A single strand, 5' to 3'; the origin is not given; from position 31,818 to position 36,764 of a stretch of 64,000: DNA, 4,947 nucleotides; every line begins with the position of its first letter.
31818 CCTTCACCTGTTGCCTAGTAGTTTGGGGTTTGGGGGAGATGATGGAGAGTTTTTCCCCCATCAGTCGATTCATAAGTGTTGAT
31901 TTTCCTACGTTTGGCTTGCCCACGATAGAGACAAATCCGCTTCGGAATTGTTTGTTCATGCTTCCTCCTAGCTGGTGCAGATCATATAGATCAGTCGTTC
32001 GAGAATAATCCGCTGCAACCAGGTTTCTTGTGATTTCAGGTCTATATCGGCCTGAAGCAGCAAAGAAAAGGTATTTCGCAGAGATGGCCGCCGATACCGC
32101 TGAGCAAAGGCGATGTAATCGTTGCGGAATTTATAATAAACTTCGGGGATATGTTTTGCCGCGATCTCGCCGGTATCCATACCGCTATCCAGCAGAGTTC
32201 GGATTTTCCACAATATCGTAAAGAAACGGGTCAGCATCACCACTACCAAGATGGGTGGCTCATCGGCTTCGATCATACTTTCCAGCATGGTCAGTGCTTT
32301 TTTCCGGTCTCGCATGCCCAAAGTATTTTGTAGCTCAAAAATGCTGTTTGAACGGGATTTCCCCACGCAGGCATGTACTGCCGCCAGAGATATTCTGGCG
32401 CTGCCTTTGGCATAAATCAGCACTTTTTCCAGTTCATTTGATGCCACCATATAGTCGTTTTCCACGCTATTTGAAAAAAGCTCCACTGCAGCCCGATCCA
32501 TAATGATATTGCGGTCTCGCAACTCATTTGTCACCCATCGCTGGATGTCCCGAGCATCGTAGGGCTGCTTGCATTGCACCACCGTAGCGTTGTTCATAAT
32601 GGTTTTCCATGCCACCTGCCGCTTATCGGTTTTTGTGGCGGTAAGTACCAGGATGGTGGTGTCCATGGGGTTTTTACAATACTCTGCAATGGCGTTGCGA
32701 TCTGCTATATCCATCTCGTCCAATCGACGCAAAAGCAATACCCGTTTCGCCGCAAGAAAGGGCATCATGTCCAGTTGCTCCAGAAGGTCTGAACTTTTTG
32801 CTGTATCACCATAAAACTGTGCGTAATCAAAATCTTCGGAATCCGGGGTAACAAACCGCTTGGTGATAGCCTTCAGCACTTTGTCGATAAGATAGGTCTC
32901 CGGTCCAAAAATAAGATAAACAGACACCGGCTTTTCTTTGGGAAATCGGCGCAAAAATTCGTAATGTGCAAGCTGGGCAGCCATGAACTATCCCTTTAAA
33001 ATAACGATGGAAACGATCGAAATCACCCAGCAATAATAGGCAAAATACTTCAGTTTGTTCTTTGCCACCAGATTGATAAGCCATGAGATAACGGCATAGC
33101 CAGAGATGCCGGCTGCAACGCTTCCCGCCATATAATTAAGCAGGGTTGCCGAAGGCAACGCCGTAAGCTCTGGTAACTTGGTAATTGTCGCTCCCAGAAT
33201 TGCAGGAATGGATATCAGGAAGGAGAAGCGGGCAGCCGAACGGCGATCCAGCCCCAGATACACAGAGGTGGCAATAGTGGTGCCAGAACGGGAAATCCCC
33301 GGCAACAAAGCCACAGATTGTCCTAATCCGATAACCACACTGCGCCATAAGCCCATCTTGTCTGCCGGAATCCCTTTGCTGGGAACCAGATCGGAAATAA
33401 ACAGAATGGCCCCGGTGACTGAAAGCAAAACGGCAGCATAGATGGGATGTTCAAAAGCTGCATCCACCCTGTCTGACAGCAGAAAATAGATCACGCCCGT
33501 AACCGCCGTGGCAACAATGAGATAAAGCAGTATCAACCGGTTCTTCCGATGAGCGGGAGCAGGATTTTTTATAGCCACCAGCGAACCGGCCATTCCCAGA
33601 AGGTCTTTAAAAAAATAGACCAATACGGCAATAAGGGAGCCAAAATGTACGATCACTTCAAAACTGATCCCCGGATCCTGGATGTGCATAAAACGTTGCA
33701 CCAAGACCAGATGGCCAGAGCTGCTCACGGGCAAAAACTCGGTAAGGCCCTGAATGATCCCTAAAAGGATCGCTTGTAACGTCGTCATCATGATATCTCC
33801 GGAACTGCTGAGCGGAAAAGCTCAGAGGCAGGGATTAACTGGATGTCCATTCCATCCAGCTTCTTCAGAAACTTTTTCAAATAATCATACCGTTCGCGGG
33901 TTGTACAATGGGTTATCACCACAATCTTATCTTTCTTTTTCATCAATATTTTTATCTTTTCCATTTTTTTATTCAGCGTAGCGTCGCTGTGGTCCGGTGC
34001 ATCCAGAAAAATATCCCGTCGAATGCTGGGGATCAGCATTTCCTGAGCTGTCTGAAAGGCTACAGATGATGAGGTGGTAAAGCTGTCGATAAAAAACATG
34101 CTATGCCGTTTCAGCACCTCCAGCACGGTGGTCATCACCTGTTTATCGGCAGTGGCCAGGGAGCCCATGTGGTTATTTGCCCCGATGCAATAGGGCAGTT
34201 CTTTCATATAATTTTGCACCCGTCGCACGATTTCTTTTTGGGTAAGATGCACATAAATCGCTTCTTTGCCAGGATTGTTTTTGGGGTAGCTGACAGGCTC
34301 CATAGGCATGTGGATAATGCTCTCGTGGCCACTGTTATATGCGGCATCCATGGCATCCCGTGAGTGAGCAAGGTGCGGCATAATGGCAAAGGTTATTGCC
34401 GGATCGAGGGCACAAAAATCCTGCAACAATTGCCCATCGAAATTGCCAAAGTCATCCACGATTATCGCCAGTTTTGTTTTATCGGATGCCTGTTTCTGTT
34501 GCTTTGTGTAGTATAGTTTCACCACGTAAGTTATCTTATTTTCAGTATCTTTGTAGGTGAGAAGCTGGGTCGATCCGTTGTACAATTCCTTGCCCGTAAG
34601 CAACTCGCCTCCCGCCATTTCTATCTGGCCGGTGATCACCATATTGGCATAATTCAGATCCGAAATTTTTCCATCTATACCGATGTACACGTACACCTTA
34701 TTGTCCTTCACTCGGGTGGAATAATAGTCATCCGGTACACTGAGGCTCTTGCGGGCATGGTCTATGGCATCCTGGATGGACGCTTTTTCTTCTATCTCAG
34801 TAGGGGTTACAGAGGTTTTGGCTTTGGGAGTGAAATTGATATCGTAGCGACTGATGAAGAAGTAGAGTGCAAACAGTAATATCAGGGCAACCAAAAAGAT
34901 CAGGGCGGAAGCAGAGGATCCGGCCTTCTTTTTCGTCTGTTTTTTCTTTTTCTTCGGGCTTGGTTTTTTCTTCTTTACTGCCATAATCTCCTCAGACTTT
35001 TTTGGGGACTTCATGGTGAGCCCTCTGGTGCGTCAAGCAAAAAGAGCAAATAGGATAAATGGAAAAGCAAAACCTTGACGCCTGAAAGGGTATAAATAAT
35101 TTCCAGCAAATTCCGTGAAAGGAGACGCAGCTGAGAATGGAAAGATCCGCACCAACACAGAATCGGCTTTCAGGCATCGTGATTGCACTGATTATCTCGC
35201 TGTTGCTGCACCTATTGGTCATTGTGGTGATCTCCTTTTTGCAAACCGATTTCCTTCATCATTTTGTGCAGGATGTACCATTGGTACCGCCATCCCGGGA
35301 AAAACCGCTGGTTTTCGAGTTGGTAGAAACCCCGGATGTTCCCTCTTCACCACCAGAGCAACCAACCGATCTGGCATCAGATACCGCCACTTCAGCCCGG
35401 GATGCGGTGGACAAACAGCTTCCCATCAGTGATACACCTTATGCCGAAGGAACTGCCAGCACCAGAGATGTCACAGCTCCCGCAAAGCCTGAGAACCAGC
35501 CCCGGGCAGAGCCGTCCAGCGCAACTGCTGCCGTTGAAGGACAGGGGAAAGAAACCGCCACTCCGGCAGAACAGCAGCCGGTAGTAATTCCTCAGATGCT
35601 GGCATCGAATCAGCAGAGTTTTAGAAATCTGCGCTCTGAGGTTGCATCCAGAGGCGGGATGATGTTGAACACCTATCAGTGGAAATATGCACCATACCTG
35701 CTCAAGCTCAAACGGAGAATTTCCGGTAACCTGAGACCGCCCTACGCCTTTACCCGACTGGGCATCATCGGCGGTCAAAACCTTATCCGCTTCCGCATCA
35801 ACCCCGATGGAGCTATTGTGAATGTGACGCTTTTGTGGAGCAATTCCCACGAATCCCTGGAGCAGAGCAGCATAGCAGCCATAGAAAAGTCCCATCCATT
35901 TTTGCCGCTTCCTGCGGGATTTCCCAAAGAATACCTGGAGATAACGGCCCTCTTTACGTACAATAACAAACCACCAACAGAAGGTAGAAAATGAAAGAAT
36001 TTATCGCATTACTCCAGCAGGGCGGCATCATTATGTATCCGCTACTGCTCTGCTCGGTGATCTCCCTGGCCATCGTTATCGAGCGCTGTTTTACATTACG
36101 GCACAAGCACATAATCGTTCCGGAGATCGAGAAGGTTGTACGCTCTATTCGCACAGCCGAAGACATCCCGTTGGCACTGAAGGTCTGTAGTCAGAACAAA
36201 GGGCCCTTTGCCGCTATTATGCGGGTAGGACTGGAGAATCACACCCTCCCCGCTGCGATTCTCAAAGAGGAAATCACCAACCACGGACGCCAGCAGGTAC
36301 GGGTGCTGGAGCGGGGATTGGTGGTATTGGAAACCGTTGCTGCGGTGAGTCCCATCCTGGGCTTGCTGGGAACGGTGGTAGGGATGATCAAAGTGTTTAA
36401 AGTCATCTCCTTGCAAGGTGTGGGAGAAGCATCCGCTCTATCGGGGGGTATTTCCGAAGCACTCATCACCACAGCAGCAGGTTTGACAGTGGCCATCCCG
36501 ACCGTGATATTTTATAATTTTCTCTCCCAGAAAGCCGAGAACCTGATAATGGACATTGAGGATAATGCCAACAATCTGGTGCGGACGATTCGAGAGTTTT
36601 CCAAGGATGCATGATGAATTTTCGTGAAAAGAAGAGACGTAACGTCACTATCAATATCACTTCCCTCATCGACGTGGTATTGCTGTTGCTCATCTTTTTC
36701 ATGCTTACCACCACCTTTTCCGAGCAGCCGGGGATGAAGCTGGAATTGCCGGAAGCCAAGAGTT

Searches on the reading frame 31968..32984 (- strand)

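Call 83: search_protein_families(library=pfam, proteins=[window:31968-32984:-], max_evalue=0.00001)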
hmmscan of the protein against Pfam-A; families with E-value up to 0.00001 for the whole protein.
window:31968-32984:- (338 aa): 2 families
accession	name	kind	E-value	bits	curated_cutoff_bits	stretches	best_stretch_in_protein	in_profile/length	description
PF06144.19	DNA_pol3_delta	-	7.4e-18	65.2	21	1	23-139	1-124/124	DNA polymerase III, delta subunit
PF21694.2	DNA_pol3_delta_C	-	6e-14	52.5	27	1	213-331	2-117/121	DNA polymerase III delta subunit, C-terminal domain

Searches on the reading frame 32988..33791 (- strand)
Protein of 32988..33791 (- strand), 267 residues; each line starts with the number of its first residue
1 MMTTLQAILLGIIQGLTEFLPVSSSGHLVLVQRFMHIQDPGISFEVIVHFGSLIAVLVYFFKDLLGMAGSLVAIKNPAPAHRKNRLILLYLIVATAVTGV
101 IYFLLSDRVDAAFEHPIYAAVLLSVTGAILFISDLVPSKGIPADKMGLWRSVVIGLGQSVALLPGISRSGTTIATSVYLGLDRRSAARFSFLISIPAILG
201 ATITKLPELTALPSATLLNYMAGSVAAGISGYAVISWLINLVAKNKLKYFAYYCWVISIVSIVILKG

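Call 83: search_protein_families(library=pfam, proteins=[window:32988-33791:-], max_evalue=0.00001)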
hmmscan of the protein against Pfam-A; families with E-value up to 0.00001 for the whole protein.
window:32988-33791:- (267 aa): 1 family
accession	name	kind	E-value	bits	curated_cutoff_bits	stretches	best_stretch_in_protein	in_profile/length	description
PF02673.24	BacA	-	5.7e-76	256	33.4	1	7-260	1-257/257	Bacitracin resistance protein BacA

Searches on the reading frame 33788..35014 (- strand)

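Call 83: search_protein_families(library=pfam, proteins=[window:33788-35014:-], max_evalue=0.00001)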
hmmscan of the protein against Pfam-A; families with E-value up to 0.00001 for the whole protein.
window:33788-35014:- (408 aa): 1 family
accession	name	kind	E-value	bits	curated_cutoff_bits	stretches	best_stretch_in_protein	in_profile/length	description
PF04748.18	Polysacc_deac_2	-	1.1e-66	224.4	27.5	1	184-399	1-211/212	Divergent polysaccharide deacetylase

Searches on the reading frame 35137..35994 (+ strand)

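Call 31: search_protein_families(library=pfam, proteins=[window:35137-35994:+], max_evalue=0.01)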
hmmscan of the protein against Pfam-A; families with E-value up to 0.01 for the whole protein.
window:35137-35994:+ (285 aa): 2 families
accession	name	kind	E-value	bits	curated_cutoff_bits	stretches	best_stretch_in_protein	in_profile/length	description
PF03544.19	TonB_C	-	7.1e-06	26.8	24.6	1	211-261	14-63/79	Gram-negative bacterial TonB protein C-terminal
PF13103.11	TonB_2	-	6.5e-05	23.4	22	1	184-269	1-83/85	TonB C terminal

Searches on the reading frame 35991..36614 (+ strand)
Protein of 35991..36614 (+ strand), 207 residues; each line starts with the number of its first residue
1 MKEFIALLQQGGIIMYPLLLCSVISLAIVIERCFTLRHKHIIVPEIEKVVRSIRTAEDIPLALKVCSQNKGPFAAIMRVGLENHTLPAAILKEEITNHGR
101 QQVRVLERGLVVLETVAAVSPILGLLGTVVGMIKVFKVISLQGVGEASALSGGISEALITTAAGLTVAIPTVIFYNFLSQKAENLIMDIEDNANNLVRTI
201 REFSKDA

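Call 31: search_protein_families(library=pfam, proteins=[window:35991-36614:+], max_evalue=0.01)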
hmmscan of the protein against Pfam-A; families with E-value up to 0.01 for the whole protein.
window:35991-36614:+ (207 aa): 1 family
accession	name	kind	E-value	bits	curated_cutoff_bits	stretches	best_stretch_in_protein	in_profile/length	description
PF01618.21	MotA_ExbB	-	3.5e-32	111.3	22.9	1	70-190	3-126/127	MotA/TolQ/ExbB proton channel family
